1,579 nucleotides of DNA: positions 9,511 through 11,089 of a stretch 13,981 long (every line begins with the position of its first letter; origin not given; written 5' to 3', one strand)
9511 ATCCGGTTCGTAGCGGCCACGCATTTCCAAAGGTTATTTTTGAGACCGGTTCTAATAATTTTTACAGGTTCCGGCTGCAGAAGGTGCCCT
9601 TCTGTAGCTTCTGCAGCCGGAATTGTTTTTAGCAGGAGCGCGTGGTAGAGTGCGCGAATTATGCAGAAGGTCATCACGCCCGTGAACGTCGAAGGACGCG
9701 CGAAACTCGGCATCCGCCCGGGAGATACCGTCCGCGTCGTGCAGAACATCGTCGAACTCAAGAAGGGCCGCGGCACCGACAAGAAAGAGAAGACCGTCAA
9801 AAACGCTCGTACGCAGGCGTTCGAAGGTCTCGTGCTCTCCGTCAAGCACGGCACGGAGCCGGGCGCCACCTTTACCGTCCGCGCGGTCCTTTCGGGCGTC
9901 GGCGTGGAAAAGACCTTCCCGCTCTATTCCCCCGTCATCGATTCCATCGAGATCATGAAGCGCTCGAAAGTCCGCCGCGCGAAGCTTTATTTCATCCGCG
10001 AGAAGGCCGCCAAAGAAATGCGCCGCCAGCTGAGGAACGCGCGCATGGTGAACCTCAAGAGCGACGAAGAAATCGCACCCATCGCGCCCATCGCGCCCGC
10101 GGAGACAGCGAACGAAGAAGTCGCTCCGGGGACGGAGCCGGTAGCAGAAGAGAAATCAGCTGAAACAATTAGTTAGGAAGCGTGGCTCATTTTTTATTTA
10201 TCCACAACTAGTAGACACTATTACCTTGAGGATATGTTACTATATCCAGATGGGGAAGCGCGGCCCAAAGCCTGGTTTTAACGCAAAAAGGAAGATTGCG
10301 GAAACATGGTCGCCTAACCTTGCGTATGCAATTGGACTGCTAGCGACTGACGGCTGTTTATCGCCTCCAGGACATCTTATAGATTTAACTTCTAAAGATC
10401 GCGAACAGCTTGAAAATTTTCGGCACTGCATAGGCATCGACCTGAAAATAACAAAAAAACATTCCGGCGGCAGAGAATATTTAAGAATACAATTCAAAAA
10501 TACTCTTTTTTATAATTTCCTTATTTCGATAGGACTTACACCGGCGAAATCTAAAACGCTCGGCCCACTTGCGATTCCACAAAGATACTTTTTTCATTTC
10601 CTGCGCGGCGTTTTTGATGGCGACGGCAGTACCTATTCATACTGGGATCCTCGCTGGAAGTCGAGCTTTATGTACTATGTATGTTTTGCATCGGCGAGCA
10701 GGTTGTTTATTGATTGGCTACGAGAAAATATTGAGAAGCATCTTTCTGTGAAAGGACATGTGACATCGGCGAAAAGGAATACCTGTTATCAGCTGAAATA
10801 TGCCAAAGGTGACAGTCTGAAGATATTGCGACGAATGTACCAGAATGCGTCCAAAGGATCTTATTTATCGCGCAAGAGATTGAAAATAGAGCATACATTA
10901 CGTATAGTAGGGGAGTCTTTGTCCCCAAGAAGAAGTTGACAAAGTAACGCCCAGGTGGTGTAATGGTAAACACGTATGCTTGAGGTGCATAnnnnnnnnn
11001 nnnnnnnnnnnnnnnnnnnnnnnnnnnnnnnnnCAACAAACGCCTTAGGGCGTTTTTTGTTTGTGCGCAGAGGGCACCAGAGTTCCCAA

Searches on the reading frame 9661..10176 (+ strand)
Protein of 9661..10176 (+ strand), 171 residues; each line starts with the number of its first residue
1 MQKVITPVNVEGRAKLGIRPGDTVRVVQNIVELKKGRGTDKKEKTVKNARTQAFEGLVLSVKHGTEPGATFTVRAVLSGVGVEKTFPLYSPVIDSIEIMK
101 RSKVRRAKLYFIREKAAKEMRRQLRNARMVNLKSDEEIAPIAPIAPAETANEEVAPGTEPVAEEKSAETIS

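Call 11: find_encoding_contigs(protein=window:9661-10176:+, flank=10000, max_places=10)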
Protein window:9661-10176:+ (171 aa): 3 contigs read that carry it; 3 places shown.
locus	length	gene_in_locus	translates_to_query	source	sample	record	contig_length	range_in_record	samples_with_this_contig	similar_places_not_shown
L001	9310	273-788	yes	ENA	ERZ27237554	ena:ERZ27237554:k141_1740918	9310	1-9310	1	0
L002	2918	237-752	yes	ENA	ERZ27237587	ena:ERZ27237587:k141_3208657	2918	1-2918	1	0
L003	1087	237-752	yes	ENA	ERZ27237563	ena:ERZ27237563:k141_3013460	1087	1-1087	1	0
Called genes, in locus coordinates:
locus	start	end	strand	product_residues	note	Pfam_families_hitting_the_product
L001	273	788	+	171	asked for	PF01245:Ribosomal_L19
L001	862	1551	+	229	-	PF14528:LAGLIDADG_3 (faint)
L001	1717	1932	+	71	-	PF14882:INT_rpt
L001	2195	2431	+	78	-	-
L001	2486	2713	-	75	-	-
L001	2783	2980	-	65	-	-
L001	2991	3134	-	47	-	-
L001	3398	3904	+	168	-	PF01923:Cob_adeno_trans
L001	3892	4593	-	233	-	PF01786:AOX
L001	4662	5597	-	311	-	PF13936:HTH_38 (weak), PF00665:rve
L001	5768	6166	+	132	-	-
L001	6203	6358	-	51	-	-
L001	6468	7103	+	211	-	-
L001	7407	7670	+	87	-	-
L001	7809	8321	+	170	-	-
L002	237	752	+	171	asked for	PF01245:Ribosomal_L19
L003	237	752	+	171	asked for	PF01245:Ribosomal_L19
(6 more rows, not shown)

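Call 29: search_protein_families(library=pfam, proteins=[window:9661-10176:+])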
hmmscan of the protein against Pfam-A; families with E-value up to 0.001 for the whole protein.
window:9661-10176:+ (171 aa): 1 family
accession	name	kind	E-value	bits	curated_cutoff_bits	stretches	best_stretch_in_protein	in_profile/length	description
PF01245.26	Ribosomal_L19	-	1.7e-27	96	22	1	18-121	18-107/111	Ribosomal protein L19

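Call 31: find_homologous_proteins(query=window:9661-10176:+)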
Query window:9661-10176:+ (171 aa): 7986 proteins with E <= 0.001 among 8000 candidates; the best 120 are listed.
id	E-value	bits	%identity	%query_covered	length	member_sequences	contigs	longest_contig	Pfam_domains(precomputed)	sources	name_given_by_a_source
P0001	7.4e-98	343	97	100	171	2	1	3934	PF01245.27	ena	-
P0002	7.7e-76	271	89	79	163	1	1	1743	PF01245.27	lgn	-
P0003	7.2e-75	268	90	81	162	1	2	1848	PF01245.27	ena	-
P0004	9.6e-75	268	87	84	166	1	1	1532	PF01245.27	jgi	jgi:large subunit ribosomal protein L19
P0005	3.0e-74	266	77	99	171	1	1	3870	PF01245.27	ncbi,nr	ncbi:50S ribosomal protein L19 [Patescibacteria group bacterium]|nr:50S ribosomal protein L19 [Pates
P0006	7.3e-74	265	80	99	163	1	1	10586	PF01245.27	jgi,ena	-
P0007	8.9e-74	265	81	95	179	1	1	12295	PF01245.27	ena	-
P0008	9.2e-74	265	82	96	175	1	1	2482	PF01245.27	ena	-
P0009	9.7e-74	265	78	99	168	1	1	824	PF01245.27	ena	-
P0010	1.0e-73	264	78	100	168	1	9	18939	PF01245.27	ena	-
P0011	1.1e-73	264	79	94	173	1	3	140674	PF01245.27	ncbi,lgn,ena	-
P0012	1.8e-73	264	80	98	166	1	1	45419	PF01245.27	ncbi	ncbi:MAG: 50S ribosomal protein L19 [Minisyncoccota bacterium]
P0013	1.9e-73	264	80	98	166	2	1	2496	PF01245.27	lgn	-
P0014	2.0e-73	263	80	98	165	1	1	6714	PF01245.27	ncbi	-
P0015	2.2e-73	263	79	95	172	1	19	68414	PF01245.27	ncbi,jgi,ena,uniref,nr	ncbi:50S ribosomal protein L19 [Candidatus Kaiserbacteria bacterium RIFCSPLOWO2_12_FULL_52_8]|uniref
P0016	2.4e-73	263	83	94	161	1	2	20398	PF01245.27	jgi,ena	jgi:large subunit ribosomal protein L19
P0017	2.9e-73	263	88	80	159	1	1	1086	PF01245.27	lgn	-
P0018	3.5e-73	263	78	99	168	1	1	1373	PF01245.27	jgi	-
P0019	4.5e-73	262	79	98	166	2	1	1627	PF01245.27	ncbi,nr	ncbi:MAG: 50S ribosomal protein L19 [Patescibacteria group bacterium]|nr:50S ribosomal protein L19 [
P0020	6.2e-73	262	80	96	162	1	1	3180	PF01245.27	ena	-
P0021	7.4e-73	262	87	82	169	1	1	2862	PF01245.27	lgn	-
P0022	8.0e-73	262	78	99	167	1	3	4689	PF01245.27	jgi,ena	-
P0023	8.7e-73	261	86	79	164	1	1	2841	PF01245.27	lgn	-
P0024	9.4e-73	261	80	96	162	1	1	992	PF01245.27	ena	-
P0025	1.2e-72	261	80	96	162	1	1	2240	PF01245.27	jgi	-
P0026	1.2e-72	261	87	81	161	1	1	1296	PF01245.27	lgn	-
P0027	1.3e-72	261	77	100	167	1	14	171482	PF01245.27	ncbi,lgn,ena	-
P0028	1.7e-72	261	79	94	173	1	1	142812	PF01245.27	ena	-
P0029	1.7e-72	261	81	91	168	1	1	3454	PF01245.27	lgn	-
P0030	1.7e-72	260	80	96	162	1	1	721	PF01245.27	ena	-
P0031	1.8e-72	260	87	84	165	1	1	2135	PF01245.27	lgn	-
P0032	2.0e-72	260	87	81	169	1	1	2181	PF01245.27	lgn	-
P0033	2.4e-72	260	84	91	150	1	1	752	PF01245.27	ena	-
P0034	2.5e-72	260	87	82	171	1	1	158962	PF01245.27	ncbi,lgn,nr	ncbi:MAG: 50S ribosomal protein L19 [Candidatus Pacebacteria bacterium]|nr:50S ribosomal protein L19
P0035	2.6e-72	260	88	78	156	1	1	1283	PF01245.27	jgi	-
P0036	3.0e-72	260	84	90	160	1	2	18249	PF01245.27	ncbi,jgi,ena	-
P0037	3.2e-72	260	80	94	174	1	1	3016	PF01245.27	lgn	-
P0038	3.3e-72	260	80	96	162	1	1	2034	PF01245.27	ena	-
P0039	3.3e-72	260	87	81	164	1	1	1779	PF01245.27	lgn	-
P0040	3.5e-72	259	83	86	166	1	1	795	PF01245.27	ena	-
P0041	4.0e-72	259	81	91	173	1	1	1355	PF01245.27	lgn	-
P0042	4.1e-72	259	79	96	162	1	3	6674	PF01245.27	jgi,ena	-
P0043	4.2e-72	259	86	81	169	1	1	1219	PF01245.27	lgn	-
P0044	4.4e-72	259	78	99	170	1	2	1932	PF01245.27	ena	-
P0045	5.5e-72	259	89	81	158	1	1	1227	PF01245.27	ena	-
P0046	5.7e-72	259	80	95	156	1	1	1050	PF01245.27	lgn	-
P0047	5.9e-72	259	81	98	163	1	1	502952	PF01245.27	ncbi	ncbi:MAG: 50S ribosomal protein L19 [Minisyncoccota bacterium]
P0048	6.0e-72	259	84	89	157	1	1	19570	PF01245.27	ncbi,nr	ncbi:MAG: 50S ribosomal protein L19 [bacterium]|nr:50S ribosomal protein L19 [bacterium]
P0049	6.9e-72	259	87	79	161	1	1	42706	PF01245.27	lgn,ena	-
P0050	7.5e-72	258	82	89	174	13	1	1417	PF01245.27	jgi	jgi:large subunit ribosomal protein L19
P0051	7.7e-72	258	85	82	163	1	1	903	PF01245.27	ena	-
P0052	7.9e-72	258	81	94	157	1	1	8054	PF01245.27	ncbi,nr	ncbi:MAG: 50S ribosomal protein L19 [Candidatus Kaiserbacteria bacterium]|nr:50S ribosomal protein L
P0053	8.7e-72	258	86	82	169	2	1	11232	PF01245.27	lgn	-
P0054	9.5e-72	258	87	78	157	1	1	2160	PF01245.27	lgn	-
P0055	9.6e-72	258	80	91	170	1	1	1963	PF01245.27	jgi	-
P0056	9.9e-72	258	76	99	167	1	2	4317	PF01245.27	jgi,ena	-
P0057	1.0e-71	258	79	94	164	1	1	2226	PF01245.27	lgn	-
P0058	1.0e-71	258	86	81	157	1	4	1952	PF01245.27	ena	-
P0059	1.1e-71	258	79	99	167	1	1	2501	PF01245.27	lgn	-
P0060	1.2e-71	258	79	88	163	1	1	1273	PF01245.27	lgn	-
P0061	1.2e-71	258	76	99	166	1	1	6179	PF01245.27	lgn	-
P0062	1.2e-71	258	85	81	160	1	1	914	PF01245.27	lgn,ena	-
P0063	1.2e-71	258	82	89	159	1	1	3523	PF01245.27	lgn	-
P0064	1.2e-71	258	83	91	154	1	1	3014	PF01245.27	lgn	-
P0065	1.3e-71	258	75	99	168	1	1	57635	PF01245.27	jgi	jgi:large subunit ribosomal protein L19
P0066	1.3e-71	258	82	91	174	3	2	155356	PF01245.27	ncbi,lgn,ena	-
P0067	1.4e-71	258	85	82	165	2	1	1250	PF01245.27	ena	-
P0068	1.4e-71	258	88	79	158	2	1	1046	PF01245.27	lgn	-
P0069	1.4e-71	258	85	81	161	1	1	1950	PF01245.27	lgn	-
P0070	1.5e-71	257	78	95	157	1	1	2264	PF01245.27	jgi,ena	-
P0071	1.7e-71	257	79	96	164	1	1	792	PF01245.27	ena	-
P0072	1.7e-71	257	86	81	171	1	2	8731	PF01245.27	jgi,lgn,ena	jgi:large subunit ribosomal protein L19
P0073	1.9e-71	257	77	98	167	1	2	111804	PF01245.27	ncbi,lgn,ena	-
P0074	2.3e-71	257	86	81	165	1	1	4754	PF01245.27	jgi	jgi:large subunit ribosomal protein L19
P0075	2.5e-71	257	79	93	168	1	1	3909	PF01245.27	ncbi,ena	-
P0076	2.5e-71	257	88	78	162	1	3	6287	PF01245.27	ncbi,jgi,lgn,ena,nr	ncbi:MAG TPA: 50S ribosomal protein L19 [Candidatus Paceibacterota bacterium]|nr:50S ribosomal prote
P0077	2.6e-71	257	86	81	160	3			PF01245.27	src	-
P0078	2.6e-71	257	76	98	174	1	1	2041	PF01245.27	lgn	-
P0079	3.1e-71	256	75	100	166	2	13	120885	PF01245.27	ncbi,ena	-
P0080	3.1e-71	256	86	82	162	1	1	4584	PF01245.27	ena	-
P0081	3.2e-71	256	82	91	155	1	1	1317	PF01245.27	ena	-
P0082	3.3e-71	256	81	89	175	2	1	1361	PF01245.27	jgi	jgi:large subunit ribosomal protein L19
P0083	3.3e-71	256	89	81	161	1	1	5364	PF01245.27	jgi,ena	-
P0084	3.5e-71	256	83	82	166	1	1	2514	PF01245.27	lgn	-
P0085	3.7e-71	256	89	82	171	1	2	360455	PF01245.27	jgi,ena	-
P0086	3.8e-71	256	87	82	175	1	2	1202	PF01245.27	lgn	-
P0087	3.9e-71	256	79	91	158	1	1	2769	PF01245.27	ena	-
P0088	4.3e-71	256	89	82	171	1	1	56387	PF01245.27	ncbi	-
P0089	4.4e-71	256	82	91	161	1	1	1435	PF01245.27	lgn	-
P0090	4.4e-71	256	86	81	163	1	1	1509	PF01245.27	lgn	-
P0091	4.6e-71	256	78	99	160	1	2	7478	PF01245.27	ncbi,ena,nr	ncbi:MAG: large subunit ribosomal protein L19 [Parcubacteria group bacterium Gr01-1014_91]|nr:MAG: l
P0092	4.7e-71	256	80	92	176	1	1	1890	PF01245.27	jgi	jgi:large subunit ribosomal protein L19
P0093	4.7e-71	256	88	82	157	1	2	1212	PF01245.27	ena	-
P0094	4.7e-71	256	86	82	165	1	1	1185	PF01245.27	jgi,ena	-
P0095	4.9e-71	256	79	98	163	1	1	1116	PF01245.27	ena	-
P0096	5.0e-71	256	79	96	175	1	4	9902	PF01245.27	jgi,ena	-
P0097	5.1e-71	256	79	95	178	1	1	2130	PF01245.27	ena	-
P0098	5.2e-71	256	79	91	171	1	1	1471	PF01245.27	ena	-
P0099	5.2e-71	256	82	91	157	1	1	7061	PF01245.27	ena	-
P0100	5.4e-71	256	83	87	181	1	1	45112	PF01245.27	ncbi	-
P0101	5.5e-71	256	86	82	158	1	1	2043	PF01245.27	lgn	-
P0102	5.7e-71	256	80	89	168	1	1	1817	PF01245.27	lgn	-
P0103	5.8e-71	256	79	96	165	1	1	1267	PF01245.27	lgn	-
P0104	6.0e-71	255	78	95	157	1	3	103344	PF01245.27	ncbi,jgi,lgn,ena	ncbi:MAG: 50S ribosomal protein L19 [Minisyncoccia bacterium]|jgi:large subunit ribosomal protein L1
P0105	6.0e-71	255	81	94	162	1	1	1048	PF01245.27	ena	-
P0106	6.1e-71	255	87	81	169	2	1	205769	PF01245.27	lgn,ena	-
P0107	6.2e-71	255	87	81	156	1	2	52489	PF01245.27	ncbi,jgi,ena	jgi:large subunit ribosomal protein L19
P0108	6.6e-71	255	79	96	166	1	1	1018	PF01245.27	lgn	-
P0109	6.7e-71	255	83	87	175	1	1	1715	PF01245.27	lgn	-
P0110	7.3e-71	255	79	96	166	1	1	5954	PF01245.27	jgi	jgi:large subunit ribosomal protein L19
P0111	7.4e-71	255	82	91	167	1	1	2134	PF01245.27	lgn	-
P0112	7.5e-71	255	76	98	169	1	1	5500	PF01245.27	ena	-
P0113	7.8e-71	255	80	96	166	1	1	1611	PF01245.27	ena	-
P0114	7.9e-71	255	75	99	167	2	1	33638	PF01245.27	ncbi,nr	ncbi:MAG: 50S ribosomal protein L19 [Candidatus Kaiserbacteria bacterium]|nr:50S ribosomal protein L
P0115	8.7e-71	255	79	95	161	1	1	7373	PF01245.27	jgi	jgi:large subunit ribosomal protein L19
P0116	8.7e-71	255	80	90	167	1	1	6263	PF01245.27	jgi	jgi:large subunit ribosomal protein L19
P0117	9.1e-71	255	81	88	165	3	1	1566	PF01245.27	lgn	-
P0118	9.1e-71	255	80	89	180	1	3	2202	PF01245.27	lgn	-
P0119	9.2e-71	255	79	95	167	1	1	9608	PF01245.27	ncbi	ncbi:MAG: 50S ribosomal protein L19 [Minisyncoccia bacterium]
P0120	9.3e-71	255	80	95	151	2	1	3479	PF01245.27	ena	-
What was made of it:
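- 9661..10176 (+): rplS (ribosomal protein L19, 171 aa). Pfam PF01245 (call 29); Patescibacteria homologues (call 31).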

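Call 32: find_encoding_contigs(protein=P0001, flank=4000, max_places=4)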
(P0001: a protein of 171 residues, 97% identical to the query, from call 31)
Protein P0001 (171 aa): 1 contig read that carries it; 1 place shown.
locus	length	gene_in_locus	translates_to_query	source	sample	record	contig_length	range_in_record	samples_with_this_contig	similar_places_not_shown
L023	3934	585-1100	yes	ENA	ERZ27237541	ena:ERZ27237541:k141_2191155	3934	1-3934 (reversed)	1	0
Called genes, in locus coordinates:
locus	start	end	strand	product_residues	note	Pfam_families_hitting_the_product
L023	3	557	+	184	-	?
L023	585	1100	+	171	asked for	PF01245:Ribosomal_L19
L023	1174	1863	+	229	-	PF14528:LAGLIDADG_3 (faint)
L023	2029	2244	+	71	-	PF14882:INT_rpt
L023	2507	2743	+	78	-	-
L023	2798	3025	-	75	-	-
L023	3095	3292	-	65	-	-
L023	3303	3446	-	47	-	-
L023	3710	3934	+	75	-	?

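Call 33: find_encoding_contigs(protein=P0007, flank=4000, max_places=3)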
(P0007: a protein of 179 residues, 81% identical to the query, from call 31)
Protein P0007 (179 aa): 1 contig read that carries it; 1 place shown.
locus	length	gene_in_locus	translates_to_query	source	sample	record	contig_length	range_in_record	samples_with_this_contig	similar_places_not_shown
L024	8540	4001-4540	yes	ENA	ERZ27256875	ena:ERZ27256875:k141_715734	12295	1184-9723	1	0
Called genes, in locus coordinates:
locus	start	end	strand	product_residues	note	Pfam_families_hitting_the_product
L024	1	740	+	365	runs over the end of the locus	PF11104:PilM_2, PF14450:FtsA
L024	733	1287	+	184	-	-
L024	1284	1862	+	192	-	-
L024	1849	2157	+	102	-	-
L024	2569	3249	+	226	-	PF01255:Prenyltransf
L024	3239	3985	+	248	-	PF00849:PseudoU_synth_2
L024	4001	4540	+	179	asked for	PF01245:Ribosomal_L19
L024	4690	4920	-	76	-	-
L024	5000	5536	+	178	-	PF01923:Cob_adeno_trans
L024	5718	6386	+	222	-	-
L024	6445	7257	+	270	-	PF04402:SIMPL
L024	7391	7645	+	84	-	PF01541:GIY-YIG, PF10544:T5orf172 (weak)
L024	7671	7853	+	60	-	PF00584:SecE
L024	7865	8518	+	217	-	PF02357:NusG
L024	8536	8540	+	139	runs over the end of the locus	PF03946:Ribosomal_L11_N, PF00298:Ribosomal_L11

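Call 34: find_encoding_contigs(protein=P0085, flank=4000, max_places=3)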
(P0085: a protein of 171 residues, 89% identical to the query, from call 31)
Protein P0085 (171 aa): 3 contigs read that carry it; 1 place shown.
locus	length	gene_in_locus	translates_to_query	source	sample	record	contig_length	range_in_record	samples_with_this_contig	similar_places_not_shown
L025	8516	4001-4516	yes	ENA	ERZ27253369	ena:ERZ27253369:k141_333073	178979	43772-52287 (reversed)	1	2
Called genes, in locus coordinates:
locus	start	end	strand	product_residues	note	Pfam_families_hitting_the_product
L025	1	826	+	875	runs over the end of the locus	PF01590:GAF (faint), PF13492:GAF_3 (faint), PF13185:GAF_2 (weak), PF08448:PAS_4 (faint), PF12860:PAS_7 (weak), PF00512:HisKA, PF02518:HATPase_c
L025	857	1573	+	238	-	PF01255:Prenyltransf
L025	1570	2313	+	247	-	PF00849:PseudoU_synth_2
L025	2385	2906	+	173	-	-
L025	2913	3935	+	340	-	PF09925:DUF2157 (weak)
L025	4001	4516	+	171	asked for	PF01245:Ribosomal_L19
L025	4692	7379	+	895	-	PF00690:Cation_ATPase_N, PF00122:E1-E2_ATPase, PF00702:Hydrolase, PF13246:Cation_ATPase, PF12710:HAD (weak), PF00689:Cation_ATPase_C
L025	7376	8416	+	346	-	PF01594:AI-2E_transport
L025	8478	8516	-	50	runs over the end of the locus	-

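Call 61: find_encoding_contigs(protein=P0010, flank=1500, max_places=2)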
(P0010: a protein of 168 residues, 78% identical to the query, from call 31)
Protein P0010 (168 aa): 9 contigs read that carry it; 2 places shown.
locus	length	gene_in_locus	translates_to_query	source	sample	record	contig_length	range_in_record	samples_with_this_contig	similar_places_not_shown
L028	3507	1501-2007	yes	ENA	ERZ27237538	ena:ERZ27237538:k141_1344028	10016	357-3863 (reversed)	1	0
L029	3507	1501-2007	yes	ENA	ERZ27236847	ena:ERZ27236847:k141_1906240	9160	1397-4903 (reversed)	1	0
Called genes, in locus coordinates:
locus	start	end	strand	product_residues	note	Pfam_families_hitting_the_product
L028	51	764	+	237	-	PF01255:Prenyltransf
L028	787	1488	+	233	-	PF00849:PseudoU_synth_2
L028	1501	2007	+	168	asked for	PF01245:Ribosomal_L19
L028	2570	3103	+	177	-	PF01923:Cob_adeno_trans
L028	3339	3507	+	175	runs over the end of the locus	?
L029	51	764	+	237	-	PF01255:Prenyltransf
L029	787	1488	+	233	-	PF00849:PseudoU_synth_2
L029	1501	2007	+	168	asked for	PF01245:Ribosomal_L19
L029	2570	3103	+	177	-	PF01923:Cob_adeno_trans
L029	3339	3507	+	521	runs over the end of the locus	?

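Call 62: find_encoding_contigs(protein=P0015, flank=1500, max_places=2)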
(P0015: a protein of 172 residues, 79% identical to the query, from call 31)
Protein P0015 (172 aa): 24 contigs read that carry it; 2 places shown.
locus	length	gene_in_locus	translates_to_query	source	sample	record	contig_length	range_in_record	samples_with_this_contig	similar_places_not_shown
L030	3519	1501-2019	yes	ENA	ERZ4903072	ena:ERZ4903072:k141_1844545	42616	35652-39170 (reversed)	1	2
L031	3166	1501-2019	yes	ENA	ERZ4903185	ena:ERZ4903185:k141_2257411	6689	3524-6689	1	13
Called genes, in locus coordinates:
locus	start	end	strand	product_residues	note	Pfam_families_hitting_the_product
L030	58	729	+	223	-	-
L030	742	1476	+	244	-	PF00849:PseudoU_synth_2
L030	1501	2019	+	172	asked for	PF01245:Ribosomal_L19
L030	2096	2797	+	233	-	PF14528:LAGLIDADG_3 (faint)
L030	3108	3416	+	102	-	-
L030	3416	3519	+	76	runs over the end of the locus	PF07927:HicA_toxin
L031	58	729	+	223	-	-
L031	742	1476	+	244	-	PF00849:PseudoU_synth_2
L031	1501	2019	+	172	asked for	PF01245:Ribosomal_L19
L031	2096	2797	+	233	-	PF14528:LAGLIDADG_3 (faint)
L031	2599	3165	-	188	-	?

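Call 63: find_encoding_contigs(protein=P0016, flank=1500, max_places=2)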
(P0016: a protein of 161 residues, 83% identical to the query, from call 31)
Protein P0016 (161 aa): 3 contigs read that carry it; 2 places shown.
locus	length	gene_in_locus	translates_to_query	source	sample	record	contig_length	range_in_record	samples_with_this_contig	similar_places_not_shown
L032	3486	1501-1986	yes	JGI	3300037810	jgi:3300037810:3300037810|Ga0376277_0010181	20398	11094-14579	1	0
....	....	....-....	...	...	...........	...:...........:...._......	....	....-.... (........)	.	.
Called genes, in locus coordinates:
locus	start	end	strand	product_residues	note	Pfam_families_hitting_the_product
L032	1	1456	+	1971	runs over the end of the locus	PF16655:PhoD_N (faint), PF25077:DUF7800, PF09423:PhoD, PF01471:PG_binding_1 (weak)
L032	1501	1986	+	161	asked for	PF01245:Ribosomal_L19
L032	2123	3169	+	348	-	PF01594:AI-2E_transport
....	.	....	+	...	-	?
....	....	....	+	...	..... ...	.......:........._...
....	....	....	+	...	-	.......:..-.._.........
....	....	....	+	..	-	-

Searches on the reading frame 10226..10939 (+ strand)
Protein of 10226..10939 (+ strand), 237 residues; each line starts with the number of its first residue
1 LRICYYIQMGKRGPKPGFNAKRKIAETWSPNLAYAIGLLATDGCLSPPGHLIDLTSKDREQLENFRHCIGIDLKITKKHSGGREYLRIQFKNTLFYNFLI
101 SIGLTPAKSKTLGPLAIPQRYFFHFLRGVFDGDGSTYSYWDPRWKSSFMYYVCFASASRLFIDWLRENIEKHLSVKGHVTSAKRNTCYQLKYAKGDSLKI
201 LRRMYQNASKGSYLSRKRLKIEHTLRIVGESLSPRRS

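Call 29: search_protein_families(library=pfam, proteins=[window:10226-10939:+])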
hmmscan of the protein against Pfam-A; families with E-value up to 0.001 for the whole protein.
window:10226-10939:+ (237 aa): 1 family
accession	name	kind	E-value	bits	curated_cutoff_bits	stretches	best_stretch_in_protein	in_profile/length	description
PF14528.11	LAGLIDADG_3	-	9.9e-09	35.8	22.5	0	124-202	5-78/82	LAGLIDADG-like domain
